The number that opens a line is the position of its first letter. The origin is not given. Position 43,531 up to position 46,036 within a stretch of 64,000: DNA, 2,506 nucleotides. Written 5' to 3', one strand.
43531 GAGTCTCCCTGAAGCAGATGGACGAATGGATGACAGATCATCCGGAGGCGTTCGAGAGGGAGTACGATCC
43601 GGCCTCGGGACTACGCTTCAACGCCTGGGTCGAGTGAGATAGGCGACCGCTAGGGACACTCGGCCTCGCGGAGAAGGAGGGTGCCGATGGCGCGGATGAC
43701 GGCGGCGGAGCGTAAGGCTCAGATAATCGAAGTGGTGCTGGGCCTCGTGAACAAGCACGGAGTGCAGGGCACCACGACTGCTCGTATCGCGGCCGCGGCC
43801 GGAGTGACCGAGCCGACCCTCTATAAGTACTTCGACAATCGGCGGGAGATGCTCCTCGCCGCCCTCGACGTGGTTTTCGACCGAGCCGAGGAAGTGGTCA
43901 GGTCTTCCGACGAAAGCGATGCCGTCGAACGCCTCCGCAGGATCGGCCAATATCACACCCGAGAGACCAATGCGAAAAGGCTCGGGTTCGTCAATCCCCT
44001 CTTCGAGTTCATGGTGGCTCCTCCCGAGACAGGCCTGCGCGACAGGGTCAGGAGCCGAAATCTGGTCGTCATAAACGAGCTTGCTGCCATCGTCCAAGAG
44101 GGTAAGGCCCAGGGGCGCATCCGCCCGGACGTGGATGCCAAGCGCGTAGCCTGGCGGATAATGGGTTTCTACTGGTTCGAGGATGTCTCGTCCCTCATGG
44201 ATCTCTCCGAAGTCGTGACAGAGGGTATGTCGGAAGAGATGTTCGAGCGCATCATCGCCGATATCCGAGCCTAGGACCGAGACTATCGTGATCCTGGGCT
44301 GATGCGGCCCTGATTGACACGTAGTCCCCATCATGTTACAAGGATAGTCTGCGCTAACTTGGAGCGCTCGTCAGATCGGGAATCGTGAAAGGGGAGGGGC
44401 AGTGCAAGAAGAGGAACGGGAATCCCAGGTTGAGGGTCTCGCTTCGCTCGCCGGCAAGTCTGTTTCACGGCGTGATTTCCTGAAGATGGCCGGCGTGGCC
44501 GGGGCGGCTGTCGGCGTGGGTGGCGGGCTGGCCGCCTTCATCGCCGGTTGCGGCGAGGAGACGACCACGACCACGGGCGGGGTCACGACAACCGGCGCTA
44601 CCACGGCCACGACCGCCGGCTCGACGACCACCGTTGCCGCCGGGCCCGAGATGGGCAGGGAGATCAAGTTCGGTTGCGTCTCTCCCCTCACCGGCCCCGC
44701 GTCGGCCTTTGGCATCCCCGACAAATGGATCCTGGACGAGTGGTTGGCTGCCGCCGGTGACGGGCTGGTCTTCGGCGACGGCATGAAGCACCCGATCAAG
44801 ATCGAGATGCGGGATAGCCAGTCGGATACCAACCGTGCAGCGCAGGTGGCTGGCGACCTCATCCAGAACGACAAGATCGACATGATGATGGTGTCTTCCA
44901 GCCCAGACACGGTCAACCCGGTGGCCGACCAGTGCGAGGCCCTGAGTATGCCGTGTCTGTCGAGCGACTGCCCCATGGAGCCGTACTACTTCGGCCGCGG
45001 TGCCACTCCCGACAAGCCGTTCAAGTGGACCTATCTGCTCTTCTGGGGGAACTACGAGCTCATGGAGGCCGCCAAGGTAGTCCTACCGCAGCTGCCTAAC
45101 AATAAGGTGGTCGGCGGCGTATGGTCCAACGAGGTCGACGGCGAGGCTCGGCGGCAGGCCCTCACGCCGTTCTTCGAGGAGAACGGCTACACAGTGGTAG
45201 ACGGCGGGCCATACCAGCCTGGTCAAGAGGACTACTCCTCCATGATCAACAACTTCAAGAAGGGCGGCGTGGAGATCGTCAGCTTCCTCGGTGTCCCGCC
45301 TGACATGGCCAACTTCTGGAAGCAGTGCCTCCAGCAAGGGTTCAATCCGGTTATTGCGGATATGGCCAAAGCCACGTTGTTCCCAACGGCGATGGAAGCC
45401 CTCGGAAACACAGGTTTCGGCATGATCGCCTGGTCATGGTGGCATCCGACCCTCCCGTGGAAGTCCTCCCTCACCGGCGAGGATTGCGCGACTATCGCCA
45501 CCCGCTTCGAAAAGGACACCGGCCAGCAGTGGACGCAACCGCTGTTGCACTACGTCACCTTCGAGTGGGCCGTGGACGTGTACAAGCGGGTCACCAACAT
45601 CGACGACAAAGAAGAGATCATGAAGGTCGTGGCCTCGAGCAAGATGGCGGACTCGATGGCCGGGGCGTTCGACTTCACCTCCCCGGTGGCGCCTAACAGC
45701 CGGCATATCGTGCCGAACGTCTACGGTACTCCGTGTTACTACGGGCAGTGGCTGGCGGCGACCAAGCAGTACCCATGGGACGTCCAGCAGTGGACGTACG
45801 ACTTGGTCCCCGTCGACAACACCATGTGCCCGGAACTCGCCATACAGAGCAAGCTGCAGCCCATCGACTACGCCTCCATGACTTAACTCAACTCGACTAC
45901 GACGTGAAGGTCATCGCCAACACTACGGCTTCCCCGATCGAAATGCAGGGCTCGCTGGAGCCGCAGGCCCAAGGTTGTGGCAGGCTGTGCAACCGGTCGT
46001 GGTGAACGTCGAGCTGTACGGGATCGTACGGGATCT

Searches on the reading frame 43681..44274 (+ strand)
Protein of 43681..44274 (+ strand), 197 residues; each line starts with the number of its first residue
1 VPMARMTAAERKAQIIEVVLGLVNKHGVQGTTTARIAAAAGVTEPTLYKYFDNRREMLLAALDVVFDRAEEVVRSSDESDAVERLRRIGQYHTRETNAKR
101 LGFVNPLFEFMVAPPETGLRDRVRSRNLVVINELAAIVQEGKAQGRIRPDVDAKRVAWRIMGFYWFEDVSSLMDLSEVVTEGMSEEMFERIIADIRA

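Call 45: search_protein_families(library=pfam, proteins=[window:43681-44274:+], max_evalue=0.01)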
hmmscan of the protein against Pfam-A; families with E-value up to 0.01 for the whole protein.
window:43681-44274:+ (197 aa): 4 families
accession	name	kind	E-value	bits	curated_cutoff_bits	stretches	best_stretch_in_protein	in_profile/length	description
PF00440.29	TetR_N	-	2.7e-12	46.7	24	1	16-61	2-47/47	Bacterial regulatory proteins, tetR family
PF17938.6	TetR_C_29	-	6.6e-06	26.7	26.2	1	121-167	41-87/119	Tetracyclin repressor-like, C-terminal domain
PF16925.10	TetR_C_13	-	7.3e-06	26.8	27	1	104-163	28-85/109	Tetracyclin repressor-like, C-terminal domain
PF17932.6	TetR_C_24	-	0.0011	19.6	26.4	1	79-162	2-82/114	Tetracyclin repressor-like, C-terminal domain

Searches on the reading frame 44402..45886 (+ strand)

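Call 45: search_protein_families(library=pfam, proteins=[window:44402-45886:+], max_evalue=0.01)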
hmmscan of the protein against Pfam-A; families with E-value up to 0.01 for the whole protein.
window:44402-45886:+ (494 aa): 5 families
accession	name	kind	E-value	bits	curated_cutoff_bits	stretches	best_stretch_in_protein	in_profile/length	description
PF13458.12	Peripla_BP_6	-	4.1e-31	109.3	31.7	1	87-427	1-324/343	Periplasmic binding protein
PF10518.14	TAT_signal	-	2.8e-06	27.4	22.7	1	21-40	2-21/21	TAT (twin-arginine translocation) pathway signal sequence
PF01094.35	ANF_receptor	-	2.4e-05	24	25.4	1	130-287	23-175/353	Receptor family ligand binding region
PF10399.14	UCR_Fe-S_N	-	0.00027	20.7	24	1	18-47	6-35/41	Ubiquitinol-cytochrome C reductase Fe-S subunit TAT signal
PF13433.12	Peripla_BP_5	-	0.0017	18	27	0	130-325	40-224/363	Periplasmic binding protein domain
